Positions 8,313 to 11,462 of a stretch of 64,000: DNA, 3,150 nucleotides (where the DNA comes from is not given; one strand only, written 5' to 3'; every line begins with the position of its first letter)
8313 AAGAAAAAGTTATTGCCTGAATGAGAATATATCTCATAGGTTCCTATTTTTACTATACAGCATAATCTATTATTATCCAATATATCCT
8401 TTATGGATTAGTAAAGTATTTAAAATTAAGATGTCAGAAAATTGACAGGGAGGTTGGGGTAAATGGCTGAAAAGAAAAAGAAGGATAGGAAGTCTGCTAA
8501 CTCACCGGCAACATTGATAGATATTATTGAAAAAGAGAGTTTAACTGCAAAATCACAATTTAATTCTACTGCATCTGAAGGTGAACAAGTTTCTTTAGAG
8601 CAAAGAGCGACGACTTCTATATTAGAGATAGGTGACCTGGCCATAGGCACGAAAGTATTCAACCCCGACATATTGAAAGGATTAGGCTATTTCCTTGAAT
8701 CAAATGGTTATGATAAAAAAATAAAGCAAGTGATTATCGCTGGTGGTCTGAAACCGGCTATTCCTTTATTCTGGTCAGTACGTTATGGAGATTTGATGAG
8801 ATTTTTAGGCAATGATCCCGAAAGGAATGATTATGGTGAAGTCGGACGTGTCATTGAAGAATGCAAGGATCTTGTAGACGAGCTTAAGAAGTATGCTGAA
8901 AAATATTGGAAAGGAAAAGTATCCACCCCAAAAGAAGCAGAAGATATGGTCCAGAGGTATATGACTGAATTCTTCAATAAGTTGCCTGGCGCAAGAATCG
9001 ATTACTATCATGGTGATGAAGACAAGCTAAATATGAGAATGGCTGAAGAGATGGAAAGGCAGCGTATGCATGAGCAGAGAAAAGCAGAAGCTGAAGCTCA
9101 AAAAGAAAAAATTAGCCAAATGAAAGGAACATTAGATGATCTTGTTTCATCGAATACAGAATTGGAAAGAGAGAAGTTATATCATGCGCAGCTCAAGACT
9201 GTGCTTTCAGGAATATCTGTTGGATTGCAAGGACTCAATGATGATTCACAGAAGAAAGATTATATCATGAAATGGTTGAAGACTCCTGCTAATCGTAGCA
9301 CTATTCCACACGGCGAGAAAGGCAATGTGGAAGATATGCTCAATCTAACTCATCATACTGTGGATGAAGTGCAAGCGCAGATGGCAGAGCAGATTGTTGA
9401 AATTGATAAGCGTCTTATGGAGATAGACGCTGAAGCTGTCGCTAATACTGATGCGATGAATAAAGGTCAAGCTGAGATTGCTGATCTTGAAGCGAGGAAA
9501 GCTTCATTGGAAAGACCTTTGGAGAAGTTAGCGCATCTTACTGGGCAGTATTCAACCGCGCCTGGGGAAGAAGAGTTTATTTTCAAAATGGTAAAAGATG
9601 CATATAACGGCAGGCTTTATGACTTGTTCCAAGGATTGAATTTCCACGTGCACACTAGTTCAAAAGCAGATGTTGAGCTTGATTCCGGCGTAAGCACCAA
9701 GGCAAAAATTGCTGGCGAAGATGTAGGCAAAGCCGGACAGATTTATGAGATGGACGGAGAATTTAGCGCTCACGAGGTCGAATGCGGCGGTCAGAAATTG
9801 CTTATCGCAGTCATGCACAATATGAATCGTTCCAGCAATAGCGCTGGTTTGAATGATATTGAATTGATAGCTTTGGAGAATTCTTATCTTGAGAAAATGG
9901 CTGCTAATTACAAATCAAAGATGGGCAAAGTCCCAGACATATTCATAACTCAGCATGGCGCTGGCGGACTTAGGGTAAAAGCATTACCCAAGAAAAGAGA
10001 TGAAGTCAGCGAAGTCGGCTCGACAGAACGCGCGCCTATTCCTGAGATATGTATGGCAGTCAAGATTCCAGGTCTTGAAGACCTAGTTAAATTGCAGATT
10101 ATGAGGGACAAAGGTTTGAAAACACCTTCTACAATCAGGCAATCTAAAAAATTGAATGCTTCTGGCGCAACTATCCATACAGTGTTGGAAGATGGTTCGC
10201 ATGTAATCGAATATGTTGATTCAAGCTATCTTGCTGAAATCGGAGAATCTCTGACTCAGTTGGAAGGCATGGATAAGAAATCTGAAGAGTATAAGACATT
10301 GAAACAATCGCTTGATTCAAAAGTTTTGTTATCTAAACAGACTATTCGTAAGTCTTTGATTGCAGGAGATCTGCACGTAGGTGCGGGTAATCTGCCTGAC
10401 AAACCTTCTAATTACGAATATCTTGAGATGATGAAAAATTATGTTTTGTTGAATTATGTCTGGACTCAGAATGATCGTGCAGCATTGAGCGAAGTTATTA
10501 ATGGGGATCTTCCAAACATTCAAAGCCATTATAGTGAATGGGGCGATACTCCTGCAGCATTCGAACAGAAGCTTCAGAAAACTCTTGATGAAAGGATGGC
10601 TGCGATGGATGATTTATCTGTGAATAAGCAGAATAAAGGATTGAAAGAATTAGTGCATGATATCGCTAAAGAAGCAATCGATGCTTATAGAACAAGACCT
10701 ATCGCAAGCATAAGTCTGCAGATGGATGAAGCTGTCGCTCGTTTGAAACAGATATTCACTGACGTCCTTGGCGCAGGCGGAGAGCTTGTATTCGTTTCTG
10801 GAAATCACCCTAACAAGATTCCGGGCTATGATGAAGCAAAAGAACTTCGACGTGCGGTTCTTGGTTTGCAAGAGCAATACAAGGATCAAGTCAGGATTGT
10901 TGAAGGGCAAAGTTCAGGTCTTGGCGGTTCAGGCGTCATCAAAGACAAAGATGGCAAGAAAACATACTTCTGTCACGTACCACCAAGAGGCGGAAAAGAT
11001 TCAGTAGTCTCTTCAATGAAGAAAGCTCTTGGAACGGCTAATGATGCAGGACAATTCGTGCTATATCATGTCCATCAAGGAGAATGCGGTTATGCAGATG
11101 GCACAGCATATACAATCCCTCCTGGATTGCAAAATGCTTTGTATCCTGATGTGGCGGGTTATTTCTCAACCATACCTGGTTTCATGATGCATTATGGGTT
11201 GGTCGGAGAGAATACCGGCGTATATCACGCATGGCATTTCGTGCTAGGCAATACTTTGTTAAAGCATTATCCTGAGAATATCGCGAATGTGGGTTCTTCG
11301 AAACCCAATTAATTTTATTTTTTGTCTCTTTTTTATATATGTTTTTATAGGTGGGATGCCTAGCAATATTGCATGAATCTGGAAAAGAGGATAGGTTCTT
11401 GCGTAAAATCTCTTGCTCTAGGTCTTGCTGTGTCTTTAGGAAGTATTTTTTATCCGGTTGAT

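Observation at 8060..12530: RHH repressor with palindromic operator followed by a 949-aa coiled-coil + metallophosphoesterase fusion protein and a secreted protein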

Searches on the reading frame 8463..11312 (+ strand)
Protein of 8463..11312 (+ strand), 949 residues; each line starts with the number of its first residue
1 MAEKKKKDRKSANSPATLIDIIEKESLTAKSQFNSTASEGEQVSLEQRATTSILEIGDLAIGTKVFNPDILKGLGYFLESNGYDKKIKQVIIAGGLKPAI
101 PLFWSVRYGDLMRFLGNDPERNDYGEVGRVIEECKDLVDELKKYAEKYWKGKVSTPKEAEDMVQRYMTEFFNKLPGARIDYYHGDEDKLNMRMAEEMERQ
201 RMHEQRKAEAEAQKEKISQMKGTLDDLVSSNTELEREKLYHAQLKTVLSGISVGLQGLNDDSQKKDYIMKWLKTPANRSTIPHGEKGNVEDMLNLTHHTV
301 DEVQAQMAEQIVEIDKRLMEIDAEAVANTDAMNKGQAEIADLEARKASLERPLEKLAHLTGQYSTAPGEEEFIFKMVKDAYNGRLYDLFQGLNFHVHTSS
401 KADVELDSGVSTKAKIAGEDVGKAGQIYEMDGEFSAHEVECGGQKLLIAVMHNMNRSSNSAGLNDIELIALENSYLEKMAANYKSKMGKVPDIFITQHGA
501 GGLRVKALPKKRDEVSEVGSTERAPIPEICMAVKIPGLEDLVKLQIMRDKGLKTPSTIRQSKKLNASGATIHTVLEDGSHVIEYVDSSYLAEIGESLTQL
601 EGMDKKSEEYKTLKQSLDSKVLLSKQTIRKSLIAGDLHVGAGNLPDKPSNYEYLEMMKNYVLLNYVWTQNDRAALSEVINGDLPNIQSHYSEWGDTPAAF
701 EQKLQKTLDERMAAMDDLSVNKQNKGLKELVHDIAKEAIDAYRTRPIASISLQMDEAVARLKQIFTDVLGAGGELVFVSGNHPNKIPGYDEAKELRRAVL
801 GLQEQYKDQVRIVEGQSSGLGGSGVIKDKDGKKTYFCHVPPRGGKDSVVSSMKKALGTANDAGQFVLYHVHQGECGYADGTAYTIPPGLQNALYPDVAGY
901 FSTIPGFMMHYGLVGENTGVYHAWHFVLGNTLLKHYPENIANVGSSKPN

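Call 4: search_protein_families(library=pfam, proteins=[window:8463-11312:+], max_evalue=1)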
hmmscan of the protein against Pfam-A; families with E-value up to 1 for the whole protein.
window:8463-11312:+ (949 aa): 2 families
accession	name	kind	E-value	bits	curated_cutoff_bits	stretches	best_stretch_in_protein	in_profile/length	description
PF14703.12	PHM7_cyt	-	0.38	11.4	27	0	123-213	40-130/174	Cytosolic domain of 10TM putative phosphate transporter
PF08614.16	ATG16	-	0.51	10.9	33.7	1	302-359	95-152/200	Autophagy protein 16 (ATG16)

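Call 5: search_protein_families(library=ncbifam, proteins=[window:8463-11312:+], max_evalue=1)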
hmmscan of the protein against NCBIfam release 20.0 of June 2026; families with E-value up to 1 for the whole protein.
window:8463-11312:+ (949 aa): 4 families
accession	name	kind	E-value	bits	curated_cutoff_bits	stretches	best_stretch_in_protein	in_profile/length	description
NF004357.0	PRK05733.1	subfamily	0.084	12.9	241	0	139-213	69-144/172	single-stranded DNA-binding protein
NF003118.0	PRK04036.1-3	equivalog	0.17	10.8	445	1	41-96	216-272/481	DNA-directed DNA polymerase II small subunit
TIGR02168.1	SMC_prok_B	equivalog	0.33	8.6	567.35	1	193-360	720-926/1181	chromosome segregation protein SMC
TIGR04211.1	SH3_and_anchor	equivalog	0.67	9.5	65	0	284-363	48-127/198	TIGR04211 family SH3 domain-containing protein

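Call 6: search_solved_structures(query=window:8463-11312:+, max_evalue=10)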
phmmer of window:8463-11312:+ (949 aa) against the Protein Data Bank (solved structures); distinct sequences matched with E-value up to 10: 6.
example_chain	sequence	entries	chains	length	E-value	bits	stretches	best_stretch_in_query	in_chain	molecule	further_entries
6vz4_K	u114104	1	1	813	0.24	12.7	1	179-221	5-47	Nuclear protein STH1/NPS1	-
6vzg_K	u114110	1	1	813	0.63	11.3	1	179-222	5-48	Nuclear protein STH1/NPS1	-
6qpj_A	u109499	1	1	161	1.5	10.1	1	576-668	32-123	Circadian locomoter output cycles protein kaput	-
9m46_A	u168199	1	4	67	1.7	9.9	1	196-241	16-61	IQ motif and SEC7 domain-containing protein 2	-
6dkm_B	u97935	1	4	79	1.7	9.9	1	125-173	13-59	DHD131_B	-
6ys4_A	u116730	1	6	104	9.8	7.4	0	193-257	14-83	Spindle assembly abnormal protein 6 homolog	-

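Call 7: find_homologous_proteins(query=window:8463-11312:+)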
Query window:8463-11312:+: 8000 candidates shared short words with the query, none scored E <= 0.001.

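Call 8: search_protein_families(library=phrogs, proteins=[window:8463-11312:+], max_evalue=1)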
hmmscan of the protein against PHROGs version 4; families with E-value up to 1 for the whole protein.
window:8463-11312:+ (949 aa): 3 families
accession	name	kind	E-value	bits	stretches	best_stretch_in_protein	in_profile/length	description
phrog_1244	-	unknown function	0.027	14.9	1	294-351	17-75/157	-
phrog_21066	-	unknown function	0.12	13.2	1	283-346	59-122/228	-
phrog_36607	-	unknown function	0.93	10.5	0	453-484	17-48/63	-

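Call 9: search_protein_families(library=padloc, proteins=[window:8463-11312:+], max_evalue=1)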
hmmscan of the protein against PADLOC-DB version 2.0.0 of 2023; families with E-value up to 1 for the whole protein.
window:8463-11312:+ (949 aa): 2 families
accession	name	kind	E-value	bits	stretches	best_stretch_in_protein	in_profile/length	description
PDLC03859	LmuB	-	0.00011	19.6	1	203-357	376-469/611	-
PDLC00519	JetC1|JetC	-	0.23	7.6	1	124-358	226-462/1097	DUF3584 domain; MukB-like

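Call 10: find_related_loci(query=window:8463-11312:+, collection=genome_contigs, flank=10000)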
Query window:8463-11312:+ (949 aa) in genome_contigs; peptide patterns used: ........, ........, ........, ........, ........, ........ (x = any residue, [..] = any of these).
126 stretches matched a pattern, but none encodes a relative of the query by tblastn (E <= 1e-3).

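Call 11: find_related_loci(query=window:8463-11312:+, collection=viral_contigs, flank=10000)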
Query window:8463-11312:+ (949 aa) in viral_contigs; peptide patterns used: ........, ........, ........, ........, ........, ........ (x = any residue, [..] = any of these).
145 stretches matched a pattern, but none encodes a relative of the query by tblastn (E <= 1e-3).

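Call 36: search_protein_representatives(protein=window:8463-11309:+)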
Query: 949 residues. Proteins with E-value up to 0.001 (for the whole library): 78; up to 1e-10: 57; up to 1e-30: 35. The best 78 are listed.
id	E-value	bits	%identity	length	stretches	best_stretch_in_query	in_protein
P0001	7.3e-224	762.3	99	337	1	613-949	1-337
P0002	2.0e-209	714.5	42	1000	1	16-938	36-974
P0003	1.2e-199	682.2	41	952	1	9-939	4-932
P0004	2.5e-71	257.5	32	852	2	369-935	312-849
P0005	2.0e-69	251.3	30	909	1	43-934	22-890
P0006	7.0e-69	249.5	30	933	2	447-939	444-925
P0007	4.0e-64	233.7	31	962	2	451-934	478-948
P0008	7.2e-64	232.9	28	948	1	54-938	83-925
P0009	1.3e-61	225.4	32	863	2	483-933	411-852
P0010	5.0e-61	223.5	30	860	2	459-908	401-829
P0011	1.3e-59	218.8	29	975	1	42-942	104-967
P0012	3.2e-59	217.5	26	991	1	44-934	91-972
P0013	4.8e-57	210.3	29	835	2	367-932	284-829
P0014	3.6e-55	204.1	28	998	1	50-933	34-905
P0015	9.3e-54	199.4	29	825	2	339-943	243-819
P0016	1.2e-51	192.5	28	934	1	53-933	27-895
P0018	1.2e-50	189.1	30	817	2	446-900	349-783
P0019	3.0e-50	187.8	29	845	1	51-892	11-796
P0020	2.7e-49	184.7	30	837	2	480-932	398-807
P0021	1.3e-47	179.1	30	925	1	56-908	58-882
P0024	5.5e-41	157.2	28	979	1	54-939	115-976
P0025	3.1e-40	154.7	29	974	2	477-907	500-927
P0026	7.9e-40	153.3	27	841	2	300-931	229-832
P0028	1.3e-37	146.0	28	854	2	472-932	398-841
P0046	1.5e-19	86.3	26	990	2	489-893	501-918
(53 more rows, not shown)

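Call 40: search_solved_structures(query=A1, max_evalue=10, show_alignments=3)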
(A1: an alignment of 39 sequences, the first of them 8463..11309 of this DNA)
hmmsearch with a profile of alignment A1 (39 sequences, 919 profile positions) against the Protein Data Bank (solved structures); distinct sequences matched with E-value up to 10: 107 (the best 60 are shown).
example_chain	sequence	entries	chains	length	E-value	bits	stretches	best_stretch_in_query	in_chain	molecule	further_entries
6zz6_B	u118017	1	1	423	0.00046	21.6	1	274-422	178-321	Structural maintenance of chromosomes protein 3,Structural maintenance of chromosomes prot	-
2zdi_C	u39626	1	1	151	0.00095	20.5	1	228-359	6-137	Prefoldin subunit alpha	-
6b3o_A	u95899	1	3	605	0.0098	17.2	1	273-356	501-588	Spike glycoprotein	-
4xa3_A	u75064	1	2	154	0.012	16.8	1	251-356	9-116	Gp7-MYH7(1361-1425)-Eb1 chimera protein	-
2yny_A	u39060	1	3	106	0.019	16.2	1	280-355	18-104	GENERAL CONTROL PROTEIN GCN4, PUTATIVE INNER MEMBRANE PROTEIN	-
2zqm_A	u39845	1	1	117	0.023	15.9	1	273-352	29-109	Prefoldin beta subunit 1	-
2zdi_A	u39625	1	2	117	0.025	15.8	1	272-353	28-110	Prefoldin subunit beta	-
8i6o_E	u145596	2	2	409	0.034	15.4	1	288-395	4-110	Membrane-bound metallopeptidase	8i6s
3tkl_B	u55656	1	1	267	0.05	14.8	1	206-420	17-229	LidA protein, substrate of the Dot/Icm system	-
9fm1_A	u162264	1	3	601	0.064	14.5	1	206-350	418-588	Hemagglutinin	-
4c7n_B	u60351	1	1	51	0.08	14.2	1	310-352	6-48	SYNTHETIC ALPHA-HELIX, IM10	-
5app_A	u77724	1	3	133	0.087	14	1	234-356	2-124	General control protein GCN4,GENERAL CONTROL PROTEIN GCN4, OUTER MEMBRANE PROTEIN 100,Gene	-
6fia_A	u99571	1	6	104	0.088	14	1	259-351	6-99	LINE-1 retrotransposable element ORF1 protein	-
6pf2_A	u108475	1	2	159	0.11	13.6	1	251-356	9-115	Myosin, heavy polypeptide 7, cardiac muscle, beta variant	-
1cx8_A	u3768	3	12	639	0.18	13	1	279-395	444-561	TRANSFERRIN RECEPTOR PROTEIN | Transferrin receptor protein 1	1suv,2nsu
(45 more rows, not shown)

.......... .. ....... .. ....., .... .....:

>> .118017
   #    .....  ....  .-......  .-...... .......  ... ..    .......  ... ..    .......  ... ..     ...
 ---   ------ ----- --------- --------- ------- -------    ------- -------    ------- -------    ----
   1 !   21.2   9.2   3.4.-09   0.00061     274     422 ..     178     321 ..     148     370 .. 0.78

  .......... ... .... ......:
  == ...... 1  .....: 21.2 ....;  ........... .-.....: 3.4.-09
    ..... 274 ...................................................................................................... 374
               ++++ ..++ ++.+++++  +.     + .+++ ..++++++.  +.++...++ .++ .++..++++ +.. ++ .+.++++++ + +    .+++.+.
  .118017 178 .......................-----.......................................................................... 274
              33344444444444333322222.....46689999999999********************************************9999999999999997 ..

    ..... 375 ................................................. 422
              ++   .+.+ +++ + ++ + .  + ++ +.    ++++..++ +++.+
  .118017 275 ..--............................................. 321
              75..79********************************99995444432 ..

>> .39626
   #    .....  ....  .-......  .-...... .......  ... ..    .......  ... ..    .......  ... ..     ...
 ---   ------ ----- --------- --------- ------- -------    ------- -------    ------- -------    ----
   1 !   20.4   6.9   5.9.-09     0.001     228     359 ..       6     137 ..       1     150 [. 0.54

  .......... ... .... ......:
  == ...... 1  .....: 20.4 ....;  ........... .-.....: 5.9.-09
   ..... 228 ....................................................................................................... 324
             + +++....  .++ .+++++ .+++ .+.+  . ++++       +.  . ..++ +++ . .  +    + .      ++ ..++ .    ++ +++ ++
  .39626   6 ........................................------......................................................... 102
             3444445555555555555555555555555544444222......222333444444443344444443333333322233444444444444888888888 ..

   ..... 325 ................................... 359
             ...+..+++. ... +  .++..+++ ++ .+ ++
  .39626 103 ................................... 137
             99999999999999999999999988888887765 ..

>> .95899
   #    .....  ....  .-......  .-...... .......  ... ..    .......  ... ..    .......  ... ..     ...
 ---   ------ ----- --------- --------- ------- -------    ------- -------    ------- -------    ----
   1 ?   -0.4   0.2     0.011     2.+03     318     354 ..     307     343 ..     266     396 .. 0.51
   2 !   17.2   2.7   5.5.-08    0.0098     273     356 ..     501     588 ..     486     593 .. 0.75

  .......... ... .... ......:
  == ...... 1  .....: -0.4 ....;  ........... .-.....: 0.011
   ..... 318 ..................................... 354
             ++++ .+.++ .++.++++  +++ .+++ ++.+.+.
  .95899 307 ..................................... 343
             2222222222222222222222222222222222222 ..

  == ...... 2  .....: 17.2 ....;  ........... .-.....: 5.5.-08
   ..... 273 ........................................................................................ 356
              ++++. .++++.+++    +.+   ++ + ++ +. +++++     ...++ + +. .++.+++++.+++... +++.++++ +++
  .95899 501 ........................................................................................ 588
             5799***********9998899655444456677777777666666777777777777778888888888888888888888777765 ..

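Call 41: search_protein_families(library=pfam, alignment_id=A1, max_evalue=0.1)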
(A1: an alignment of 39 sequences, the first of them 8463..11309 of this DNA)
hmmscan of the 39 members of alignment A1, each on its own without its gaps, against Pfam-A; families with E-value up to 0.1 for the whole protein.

A. member 1, window:8463-11309:+ (949 aa): 0 families

B. families by the number of members that match (of 39 scanned): 49 families (the first 25 are shown)
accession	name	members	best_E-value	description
PF00149.33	Metallophos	4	1.4e-05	Calcineurin-like phosphoesterase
PF12850.12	Metallophos_2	2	3.6e-05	Calcineurin-like phosphoesterase superfamily domain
PF21984.2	DnaD_N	2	0.0092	DnaD N-terminal domain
PF02954.25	HTH_8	1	5.3e-05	Bacterial regulatory protein, Fis family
PF07464.16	ApoLp-III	1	0.00039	Apolipophorin-III precursor (apoLp-III)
PF12918.12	TcdB_N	1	0.0019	TcdB toxin N-terminal helical domain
PF11399.14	DUF3192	1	0.0035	Protein of unknown function (DUF3192)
PF18595.6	Nuf2_DHR10-like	1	0.0049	Nuf2, DHR10-like domain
PF18634.6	RXLR_WY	1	0.0076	RXLR phytopathogen effector protein WY-domain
PF11574.13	Rpf1_C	1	0.0095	Resuscitation-promoting factor Rpf1, C-terminal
PF06120.16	Phage_HK97_TLTM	1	0.011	Tail length tape measure protein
PF20302.4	HisK-N-like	1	0.011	HisK-N-like globin domain of the ASK signalosome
PF14666.11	RICTOR_M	1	0.012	Rapamycin-insensitive companion of mTOR, middle domain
PF22794.1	jr-ZPR1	1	0.013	ZPR1 jelly-roll domain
PF02912.23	Phe_tRNA-synt_N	1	0.013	Aminoacyl tRNA synthetase class II, N-terminal domain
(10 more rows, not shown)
